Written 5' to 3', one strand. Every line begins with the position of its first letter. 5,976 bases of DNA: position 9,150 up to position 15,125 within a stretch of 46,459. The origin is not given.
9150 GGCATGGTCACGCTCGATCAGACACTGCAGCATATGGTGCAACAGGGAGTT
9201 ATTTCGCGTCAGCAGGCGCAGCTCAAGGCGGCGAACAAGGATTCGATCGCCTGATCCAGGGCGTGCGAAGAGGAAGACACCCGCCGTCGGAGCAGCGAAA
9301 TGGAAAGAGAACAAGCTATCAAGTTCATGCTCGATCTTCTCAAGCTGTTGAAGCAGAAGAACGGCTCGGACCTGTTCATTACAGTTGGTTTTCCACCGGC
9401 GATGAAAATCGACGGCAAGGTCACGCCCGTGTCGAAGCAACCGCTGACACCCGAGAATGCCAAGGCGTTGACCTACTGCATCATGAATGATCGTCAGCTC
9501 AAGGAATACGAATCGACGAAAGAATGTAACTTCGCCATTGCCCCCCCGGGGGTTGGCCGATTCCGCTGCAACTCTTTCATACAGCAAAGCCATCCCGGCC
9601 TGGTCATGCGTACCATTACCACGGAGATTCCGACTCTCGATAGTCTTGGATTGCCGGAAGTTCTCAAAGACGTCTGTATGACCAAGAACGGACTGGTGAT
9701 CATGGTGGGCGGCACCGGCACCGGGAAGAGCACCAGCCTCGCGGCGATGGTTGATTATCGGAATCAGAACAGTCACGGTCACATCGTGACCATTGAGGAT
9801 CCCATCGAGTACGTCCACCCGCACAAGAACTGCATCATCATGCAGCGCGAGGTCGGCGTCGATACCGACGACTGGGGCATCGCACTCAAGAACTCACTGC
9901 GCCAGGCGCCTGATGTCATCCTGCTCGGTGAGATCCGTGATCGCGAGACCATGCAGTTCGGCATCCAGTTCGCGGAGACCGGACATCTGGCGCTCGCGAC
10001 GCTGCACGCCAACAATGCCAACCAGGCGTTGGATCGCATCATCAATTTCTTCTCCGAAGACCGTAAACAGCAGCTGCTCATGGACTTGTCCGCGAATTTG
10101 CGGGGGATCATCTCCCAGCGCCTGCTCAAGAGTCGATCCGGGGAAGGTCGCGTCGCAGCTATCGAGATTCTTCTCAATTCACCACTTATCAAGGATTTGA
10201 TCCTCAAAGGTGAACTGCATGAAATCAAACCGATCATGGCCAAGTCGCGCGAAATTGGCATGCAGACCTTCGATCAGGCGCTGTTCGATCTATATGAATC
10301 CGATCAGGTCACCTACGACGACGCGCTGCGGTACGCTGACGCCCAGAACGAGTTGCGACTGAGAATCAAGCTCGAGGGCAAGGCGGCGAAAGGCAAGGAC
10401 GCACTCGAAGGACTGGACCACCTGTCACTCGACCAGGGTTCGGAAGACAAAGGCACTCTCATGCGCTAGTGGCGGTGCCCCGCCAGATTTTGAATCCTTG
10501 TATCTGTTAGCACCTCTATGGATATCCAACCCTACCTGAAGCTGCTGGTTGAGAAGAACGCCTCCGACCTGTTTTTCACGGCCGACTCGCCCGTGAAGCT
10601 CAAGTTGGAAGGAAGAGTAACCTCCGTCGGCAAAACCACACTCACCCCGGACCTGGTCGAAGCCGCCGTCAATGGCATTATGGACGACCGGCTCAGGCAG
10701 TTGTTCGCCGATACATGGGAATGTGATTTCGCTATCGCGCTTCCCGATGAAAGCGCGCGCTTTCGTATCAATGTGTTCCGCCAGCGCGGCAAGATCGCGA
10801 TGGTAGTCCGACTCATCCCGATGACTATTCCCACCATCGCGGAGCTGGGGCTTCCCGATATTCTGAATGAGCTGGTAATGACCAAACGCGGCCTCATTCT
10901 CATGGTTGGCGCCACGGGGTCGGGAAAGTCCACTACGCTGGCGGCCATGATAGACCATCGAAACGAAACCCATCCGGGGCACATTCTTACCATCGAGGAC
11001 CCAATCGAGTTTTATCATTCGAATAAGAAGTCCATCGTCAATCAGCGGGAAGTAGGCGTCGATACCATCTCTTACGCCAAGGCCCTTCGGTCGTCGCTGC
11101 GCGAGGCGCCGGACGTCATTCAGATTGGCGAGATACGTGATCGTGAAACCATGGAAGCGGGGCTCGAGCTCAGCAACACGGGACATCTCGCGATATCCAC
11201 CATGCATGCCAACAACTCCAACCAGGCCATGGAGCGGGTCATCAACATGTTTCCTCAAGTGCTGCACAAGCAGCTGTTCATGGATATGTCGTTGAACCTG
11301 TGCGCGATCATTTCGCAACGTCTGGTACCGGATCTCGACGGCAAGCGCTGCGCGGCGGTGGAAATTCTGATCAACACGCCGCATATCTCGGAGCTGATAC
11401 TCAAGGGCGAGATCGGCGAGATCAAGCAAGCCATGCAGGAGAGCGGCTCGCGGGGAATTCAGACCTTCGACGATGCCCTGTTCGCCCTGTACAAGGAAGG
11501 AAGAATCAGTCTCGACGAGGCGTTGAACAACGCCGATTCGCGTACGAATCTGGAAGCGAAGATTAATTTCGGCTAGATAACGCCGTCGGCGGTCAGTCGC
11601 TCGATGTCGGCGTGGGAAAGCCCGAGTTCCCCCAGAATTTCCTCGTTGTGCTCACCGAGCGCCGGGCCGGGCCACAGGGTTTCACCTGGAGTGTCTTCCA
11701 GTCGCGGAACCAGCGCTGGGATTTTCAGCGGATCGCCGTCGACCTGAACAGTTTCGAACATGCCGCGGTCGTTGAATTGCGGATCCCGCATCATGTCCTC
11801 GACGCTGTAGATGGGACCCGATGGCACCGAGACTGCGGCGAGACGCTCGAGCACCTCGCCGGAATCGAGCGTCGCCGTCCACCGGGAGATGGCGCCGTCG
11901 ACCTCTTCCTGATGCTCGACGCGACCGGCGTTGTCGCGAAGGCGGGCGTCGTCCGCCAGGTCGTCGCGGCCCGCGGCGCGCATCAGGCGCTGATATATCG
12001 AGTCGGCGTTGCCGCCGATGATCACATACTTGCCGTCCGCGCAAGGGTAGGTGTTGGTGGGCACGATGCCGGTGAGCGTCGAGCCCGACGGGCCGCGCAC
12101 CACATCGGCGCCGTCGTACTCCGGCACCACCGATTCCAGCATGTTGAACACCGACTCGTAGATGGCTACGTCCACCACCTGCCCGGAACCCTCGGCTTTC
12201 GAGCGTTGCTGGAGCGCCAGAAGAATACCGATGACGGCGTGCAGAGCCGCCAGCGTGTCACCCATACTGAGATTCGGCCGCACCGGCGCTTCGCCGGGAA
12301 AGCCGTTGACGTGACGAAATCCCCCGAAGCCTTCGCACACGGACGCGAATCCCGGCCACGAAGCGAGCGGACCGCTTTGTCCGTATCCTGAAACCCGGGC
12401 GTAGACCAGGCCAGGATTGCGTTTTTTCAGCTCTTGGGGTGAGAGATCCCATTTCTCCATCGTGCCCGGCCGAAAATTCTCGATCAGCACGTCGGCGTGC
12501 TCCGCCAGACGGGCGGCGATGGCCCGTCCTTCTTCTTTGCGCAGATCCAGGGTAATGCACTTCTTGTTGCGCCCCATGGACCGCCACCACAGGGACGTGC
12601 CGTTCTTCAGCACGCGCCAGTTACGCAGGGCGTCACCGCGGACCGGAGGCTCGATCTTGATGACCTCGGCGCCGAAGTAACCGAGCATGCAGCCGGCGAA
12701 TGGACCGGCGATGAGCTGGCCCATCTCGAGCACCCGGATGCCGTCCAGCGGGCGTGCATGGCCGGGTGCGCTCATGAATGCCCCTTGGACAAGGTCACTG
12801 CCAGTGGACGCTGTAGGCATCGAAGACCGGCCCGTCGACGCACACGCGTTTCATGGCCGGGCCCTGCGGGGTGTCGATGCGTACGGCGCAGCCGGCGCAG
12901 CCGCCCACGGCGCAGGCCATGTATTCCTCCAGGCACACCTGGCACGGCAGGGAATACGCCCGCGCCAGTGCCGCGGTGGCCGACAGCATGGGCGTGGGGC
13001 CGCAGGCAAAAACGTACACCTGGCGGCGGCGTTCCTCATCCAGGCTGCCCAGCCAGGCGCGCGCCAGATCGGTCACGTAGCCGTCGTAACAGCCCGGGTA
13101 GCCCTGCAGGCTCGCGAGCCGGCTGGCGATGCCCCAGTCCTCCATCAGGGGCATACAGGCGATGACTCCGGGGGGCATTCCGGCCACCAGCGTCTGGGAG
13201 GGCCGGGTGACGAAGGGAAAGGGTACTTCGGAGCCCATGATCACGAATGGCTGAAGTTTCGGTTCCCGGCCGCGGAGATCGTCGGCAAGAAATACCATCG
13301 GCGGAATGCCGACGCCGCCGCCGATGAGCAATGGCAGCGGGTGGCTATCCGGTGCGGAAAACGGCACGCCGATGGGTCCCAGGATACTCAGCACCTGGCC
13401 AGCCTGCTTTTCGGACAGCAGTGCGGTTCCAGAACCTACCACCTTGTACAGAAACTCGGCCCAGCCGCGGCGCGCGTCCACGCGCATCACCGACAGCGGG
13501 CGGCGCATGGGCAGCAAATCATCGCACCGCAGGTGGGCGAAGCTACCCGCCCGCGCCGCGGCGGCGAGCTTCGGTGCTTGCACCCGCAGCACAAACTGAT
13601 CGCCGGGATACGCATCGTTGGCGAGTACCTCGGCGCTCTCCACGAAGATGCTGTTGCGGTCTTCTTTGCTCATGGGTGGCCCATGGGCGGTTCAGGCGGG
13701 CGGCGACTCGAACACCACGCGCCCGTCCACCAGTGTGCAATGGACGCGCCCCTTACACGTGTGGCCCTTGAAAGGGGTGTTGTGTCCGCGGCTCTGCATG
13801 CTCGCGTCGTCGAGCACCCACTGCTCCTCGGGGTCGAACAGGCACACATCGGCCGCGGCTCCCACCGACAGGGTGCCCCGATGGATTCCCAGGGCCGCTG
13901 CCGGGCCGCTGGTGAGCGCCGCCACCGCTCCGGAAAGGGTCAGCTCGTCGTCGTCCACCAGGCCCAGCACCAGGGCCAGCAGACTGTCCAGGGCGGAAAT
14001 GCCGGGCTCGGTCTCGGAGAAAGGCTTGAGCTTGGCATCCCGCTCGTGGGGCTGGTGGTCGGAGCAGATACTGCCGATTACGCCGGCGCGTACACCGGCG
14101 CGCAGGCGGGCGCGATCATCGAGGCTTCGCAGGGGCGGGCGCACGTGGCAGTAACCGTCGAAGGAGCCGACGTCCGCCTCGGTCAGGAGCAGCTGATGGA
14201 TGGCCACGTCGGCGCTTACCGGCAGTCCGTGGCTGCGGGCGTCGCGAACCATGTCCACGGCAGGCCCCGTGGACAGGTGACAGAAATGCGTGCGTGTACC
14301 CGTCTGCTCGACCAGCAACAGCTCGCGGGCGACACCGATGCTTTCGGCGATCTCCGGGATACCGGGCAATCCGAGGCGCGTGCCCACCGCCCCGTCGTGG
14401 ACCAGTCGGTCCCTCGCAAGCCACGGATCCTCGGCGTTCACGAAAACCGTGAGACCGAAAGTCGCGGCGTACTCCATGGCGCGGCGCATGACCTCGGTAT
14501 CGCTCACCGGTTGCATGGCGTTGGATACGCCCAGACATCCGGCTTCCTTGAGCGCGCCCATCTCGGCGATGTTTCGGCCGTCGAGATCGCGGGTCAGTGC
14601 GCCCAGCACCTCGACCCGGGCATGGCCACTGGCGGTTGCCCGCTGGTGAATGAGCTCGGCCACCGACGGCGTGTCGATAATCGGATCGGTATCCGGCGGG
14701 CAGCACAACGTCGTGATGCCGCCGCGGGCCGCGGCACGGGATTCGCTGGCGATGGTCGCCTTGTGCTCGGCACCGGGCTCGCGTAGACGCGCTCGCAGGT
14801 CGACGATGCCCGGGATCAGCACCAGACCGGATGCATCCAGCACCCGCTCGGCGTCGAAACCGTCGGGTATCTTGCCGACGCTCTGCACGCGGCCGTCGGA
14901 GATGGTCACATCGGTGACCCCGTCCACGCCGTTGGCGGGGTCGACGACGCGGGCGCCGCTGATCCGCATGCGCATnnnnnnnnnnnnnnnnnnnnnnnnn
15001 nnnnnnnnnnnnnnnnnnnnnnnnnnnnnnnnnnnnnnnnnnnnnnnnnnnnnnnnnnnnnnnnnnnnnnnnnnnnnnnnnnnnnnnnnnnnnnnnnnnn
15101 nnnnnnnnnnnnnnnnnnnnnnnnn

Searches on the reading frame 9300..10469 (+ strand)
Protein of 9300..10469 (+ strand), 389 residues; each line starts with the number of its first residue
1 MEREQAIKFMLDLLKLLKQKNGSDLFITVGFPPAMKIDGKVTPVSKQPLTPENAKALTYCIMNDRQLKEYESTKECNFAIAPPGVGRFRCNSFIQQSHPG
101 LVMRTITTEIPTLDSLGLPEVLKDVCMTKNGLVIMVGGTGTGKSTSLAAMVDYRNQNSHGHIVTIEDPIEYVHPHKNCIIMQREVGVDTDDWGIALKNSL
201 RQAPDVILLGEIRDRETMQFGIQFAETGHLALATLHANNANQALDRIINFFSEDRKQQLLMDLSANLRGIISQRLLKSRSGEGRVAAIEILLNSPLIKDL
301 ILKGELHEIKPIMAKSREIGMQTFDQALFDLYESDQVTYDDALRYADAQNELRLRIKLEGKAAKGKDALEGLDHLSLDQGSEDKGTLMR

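Call 62: search_protein_families(library=pfam, proteins=[window:9300-10469:+], max_evalue=0.0001)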
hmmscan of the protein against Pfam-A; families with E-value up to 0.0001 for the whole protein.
window:9300-10469:+ (389 aa): 1 family
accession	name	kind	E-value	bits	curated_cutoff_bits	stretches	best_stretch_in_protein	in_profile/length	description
PF00437.27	T2SSE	-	2.6e-41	141.9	24.9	1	100-278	106-280/370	Type II/IV secretion system protein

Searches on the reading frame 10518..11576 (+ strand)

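Call 62: search_protein_families(library=pfam, proteins=[window:10518-11576:+], max_evalue=0.0001)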
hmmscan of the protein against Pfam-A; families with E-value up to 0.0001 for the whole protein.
window:10518-11576:+ (352 aa): 1 family
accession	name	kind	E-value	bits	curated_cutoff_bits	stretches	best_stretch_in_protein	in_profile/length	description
PF00437.27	T2SSE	-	8.7e-40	136.9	24.9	1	70-286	82-288/370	Type II/IV secretion system protein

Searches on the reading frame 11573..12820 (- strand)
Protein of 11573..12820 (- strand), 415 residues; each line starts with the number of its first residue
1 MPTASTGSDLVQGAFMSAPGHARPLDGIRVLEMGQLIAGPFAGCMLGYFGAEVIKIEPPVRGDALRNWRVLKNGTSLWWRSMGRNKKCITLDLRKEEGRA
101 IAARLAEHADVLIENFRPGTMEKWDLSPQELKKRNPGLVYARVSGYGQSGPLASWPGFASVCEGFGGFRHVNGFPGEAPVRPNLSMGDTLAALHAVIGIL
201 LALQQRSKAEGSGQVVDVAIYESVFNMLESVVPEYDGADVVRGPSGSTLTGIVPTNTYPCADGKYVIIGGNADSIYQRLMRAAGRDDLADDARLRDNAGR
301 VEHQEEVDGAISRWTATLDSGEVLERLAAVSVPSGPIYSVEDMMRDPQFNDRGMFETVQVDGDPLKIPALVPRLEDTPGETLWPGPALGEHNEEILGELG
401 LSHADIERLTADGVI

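Call 62: search_protein_families(library=pfam, proteins=[window:11573-12820:-], max_evalue=0.0001)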
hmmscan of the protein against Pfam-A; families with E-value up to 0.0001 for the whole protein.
window:11573-12820:- (415 aa): 1 family
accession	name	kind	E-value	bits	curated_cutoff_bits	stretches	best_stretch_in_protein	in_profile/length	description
PF02515.22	CoA_transf_3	-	2.2e-120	402.6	23.3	1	25-392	1-366/366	CoA-transferase family III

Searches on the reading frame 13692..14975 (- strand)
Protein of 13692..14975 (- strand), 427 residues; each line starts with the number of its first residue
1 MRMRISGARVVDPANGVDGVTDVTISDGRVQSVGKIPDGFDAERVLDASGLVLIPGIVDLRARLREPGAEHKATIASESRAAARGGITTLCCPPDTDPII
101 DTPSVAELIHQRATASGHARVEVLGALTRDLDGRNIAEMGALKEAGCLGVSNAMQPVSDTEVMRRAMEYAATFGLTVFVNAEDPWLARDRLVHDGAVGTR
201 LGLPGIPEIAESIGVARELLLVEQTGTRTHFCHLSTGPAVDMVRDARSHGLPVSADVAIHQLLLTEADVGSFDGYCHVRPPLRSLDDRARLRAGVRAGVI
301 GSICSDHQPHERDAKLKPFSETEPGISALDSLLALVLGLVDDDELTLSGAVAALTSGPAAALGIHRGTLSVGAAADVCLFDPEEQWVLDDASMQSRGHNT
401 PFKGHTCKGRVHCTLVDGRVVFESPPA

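Call 62: search_protein_families(library=pfam, proteins=[window:13692-14975:-], max_evalue=0.0001)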
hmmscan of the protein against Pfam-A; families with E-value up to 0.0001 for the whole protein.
window:13692-14975:- (427 aa): 2 families
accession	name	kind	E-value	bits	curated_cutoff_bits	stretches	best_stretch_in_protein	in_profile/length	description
PF01979.26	Amidohydro_1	-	2.7e-17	63.5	25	1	52-421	1-345/345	Amidohydrolase family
PF07969.17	Amidohydro_3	-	4.3e-10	40.1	29.7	1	341-422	403-472/472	Amidohydrolase family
